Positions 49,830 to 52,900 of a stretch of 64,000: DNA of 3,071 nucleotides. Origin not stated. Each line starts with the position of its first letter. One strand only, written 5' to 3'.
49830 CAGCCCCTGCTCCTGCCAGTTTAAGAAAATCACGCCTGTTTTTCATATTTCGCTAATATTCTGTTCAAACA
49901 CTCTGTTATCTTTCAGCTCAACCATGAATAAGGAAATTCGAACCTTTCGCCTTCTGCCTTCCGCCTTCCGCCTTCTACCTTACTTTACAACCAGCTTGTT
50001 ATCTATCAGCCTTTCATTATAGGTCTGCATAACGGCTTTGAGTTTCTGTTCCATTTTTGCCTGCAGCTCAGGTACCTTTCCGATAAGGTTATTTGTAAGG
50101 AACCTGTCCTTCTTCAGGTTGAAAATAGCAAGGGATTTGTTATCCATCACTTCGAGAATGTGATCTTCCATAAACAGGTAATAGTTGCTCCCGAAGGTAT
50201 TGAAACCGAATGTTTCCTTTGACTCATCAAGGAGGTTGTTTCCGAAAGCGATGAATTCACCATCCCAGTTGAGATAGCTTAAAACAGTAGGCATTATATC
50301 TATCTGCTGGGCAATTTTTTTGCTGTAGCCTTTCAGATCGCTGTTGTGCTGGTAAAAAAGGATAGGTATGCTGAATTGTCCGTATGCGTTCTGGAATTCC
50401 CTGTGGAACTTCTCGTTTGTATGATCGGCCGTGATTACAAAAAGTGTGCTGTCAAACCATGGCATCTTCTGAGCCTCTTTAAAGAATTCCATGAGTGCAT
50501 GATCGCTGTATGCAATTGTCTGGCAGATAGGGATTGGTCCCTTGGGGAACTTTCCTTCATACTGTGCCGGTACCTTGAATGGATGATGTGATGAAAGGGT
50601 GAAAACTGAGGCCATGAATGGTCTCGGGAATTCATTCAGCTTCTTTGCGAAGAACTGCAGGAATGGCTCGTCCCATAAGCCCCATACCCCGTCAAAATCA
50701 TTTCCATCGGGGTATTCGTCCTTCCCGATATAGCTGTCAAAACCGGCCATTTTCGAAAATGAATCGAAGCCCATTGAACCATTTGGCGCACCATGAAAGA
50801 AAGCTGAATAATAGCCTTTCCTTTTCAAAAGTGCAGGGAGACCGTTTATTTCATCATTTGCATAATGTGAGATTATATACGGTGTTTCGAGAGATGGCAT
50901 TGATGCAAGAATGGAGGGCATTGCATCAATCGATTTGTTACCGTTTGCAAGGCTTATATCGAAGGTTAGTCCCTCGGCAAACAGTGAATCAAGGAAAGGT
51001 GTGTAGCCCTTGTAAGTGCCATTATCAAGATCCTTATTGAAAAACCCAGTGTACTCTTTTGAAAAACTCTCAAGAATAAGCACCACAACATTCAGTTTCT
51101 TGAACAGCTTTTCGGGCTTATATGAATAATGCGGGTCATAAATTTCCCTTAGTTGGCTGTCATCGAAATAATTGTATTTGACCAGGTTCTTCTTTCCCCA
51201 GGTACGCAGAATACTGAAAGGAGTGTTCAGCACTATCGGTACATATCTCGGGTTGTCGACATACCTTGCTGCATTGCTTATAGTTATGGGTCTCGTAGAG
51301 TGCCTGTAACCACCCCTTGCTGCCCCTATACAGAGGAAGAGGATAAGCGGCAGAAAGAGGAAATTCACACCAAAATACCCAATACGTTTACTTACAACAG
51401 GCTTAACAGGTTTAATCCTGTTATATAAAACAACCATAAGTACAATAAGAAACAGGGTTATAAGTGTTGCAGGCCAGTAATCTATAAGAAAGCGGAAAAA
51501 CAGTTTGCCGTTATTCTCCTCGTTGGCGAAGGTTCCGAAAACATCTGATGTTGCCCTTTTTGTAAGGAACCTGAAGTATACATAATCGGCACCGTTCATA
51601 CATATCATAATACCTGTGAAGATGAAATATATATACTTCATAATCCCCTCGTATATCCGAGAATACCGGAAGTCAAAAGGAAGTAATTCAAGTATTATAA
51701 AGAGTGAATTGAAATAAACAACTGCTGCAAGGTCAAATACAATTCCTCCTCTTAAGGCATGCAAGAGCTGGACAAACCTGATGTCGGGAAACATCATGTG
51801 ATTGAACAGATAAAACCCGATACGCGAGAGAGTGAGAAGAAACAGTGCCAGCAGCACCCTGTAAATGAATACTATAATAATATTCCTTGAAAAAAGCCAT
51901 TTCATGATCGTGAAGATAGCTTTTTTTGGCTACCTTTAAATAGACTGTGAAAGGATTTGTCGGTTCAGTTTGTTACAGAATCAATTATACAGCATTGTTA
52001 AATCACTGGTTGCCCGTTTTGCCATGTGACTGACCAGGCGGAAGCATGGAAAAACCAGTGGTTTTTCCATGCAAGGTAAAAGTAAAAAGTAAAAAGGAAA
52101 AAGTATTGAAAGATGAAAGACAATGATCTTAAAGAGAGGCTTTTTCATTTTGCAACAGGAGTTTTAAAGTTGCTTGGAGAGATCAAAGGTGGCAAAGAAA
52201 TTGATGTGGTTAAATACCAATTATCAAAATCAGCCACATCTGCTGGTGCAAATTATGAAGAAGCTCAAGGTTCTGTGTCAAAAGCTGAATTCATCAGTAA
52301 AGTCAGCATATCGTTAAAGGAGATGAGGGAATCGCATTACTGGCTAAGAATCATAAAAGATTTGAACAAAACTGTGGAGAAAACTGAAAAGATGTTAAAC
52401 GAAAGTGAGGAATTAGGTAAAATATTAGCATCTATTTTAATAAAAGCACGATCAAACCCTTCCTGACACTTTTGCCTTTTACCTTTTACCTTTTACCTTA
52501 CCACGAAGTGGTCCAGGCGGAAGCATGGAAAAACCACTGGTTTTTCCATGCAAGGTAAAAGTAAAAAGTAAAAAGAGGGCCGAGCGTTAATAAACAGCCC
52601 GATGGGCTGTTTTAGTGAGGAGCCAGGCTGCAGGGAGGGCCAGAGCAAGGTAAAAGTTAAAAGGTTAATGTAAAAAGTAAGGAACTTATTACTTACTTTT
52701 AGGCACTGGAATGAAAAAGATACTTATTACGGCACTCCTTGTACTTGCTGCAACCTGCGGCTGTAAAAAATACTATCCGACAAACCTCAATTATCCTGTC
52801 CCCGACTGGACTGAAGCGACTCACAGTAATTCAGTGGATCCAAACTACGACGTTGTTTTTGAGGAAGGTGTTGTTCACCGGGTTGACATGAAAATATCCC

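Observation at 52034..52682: Second four-helix-bundle cassette with heptamer inverted arms that hug the ORF, plus a 63-bp direct repeat containing a flipped-loop palindrome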

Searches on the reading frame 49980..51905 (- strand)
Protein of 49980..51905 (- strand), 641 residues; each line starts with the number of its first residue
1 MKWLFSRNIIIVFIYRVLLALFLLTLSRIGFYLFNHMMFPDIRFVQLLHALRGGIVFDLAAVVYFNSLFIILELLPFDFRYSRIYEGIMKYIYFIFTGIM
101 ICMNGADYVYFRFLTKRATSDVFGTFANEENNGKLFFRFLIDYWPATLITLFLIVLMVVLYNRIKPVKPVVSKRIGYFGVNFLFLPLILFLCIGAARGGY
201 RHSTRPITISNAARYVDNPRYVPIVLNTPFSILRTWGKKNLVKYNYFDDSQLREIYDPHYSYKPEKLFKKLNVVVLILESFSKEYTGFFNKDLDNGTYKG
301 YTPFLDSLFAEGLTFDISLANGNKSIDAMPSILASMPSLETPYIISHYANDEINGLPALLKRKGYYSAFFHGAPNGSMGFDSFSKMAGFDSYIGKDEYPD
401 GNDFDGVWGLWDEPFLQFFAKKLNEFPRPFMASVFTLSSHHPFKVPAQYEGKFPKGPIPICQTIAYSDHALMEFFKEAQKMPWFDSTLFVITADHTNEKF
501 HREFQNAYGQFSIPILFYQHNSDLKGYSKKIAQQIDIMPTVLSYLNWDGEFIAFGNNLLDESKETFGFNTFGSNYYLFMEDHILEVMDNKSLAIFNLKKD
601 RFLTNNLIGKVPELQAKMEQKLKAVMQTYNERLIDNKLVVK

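Call 4: search_protein_families(library=pfam, proteins=[window:49980-51905:-])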
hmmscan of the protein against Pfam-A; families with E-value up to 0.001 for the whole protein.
window:49980-51905:- (641 aa): 1 family
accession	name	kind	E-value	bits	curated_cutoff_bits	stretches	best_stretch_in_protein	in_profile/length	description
PF00884.28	Sulfatase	-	1.6e-33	116.7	25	1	272-545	2-299/301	Sulfatase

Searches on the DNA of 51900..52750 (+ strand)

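Call 26: search_rna_families(source=window, start=51900, end=52750, threshold=evalue, max_evalue=5)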
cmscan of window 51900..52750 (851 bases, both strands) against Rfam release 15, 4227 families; matches with E-value up to 5: 9.
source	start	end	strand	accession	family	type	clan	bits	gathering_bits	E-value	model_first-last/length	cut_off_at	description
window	52485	52613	+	RF02728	HrrF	Gene; sRNA;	-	22.5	77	0.2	1-116/116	no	Haemophilus regulatory RNA responsive to iron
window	52478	52572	-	RF03717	mir-3119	Gene; miRNA;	-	22.1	80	0.083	1-85/85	no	mir-3119 microRNA precursor family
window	52437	52592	-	RF01859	Phe_leader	Cis-reg; leader;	-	22.1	55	0.44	1-125/125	no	Phenylalanine leader peptide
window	52462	52616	+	RF01859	Phe_leader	Cis-reg; leader;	-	20.4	55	1.1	1-125/125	no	Phenylalanine leader peptide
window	52101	52175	+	RF00349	snoR11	Gene; snRNA; snoRNA; CD-box;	-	19.7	50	1.8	1-90/90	no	Small nucleolar RNA R11/Z151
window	52010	52062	+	RF04008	mir-4880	Gene; miRNA;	-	19.4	100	0.48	1-75/75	no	mir-4880 microRNA precursor family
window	52478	52572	+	RF03717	mir-3119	Gene; miRNA;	-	17.6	80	1.6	1-85/85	no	mir-3119 microRNA precursor family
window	52032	52150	+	RF01932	bxd_4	Gene; lncRNA;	-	15.9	40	3.6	1-106/106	no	Bithoraxoid conserved region 4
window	52179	52254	+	RF02211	ZFAT-AS1_1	Gene; lncRNA;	-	13.8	80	4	1-79/79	no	ZFAT antisense RNA 1 conserved region 1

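Call 73: search_rna_families(sources=[L005, L006, L007, L019, L073, L049, L058], threshold=evalue, max_evalue=0.5)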
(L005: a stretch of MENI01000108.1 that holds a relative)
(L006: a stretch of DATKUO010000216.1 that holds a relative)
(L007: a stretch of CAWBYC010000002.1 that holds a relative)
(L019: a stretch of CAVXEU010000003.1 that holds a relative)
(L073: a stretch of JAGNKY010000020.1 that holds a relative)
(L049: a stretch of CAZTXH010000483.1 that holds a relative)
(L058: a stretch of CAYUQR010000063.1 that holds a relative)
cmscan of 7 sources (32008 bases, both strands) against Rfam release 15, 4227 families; matches with E-value up to 0.5: 10.
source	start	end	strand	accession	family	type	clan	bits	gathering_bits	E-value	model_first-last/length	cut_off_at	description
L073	1336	1424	-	RF00969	mir-556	Gene; miRNA;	-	33.5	84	0.01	1-88/88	no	mir-556 microRNA precursor family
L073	1263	1383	-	RF01005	MIR530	Gene; miRNA;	-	30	85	0.062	1-172/172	no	MIR530 microRNA precursor family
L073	52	143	-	RF00884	MIR815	Gene; miRNA;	-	29.9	63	0.046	1-81/81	no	MIR815 microRNA precursor family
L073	1338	1421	-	RF00809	mir-241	Gene; miRNA;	-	28.3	63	0.028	1-74/74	no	mir-241 microRNA precursor family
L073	1259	1360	-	RF00884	MIR815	Gene; miRNA;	-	28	63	0.15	1-81/81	no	MIR815 microRNA precursor family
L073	1128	1217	-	RF00780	MIR477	Gene; miRNA;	-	27.3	65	0.058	1-99/99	no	MIR477 microRNA precursor family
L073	45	158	-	RF00648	MIR396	Gene; miRNA;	-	26.4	80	0.22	1-118/118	no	MIR396 microRNA precursor family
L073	1336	1433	-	RF00811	mir-84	Gene; miRNA;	-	25.3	60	0.062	1-75/75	no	mir-84 microRNA precursor family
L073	1341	1419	-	RF03684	mir-1990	Gene; miRNA;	-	24.6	63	0.16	1-75/75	no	mir-1990 microRNA precursor family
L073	1346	1443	+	RF04164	MIR1507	Gene; miRNA;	-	23.6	73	0.34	1-107/107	no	MIR1507 microRNA precursor family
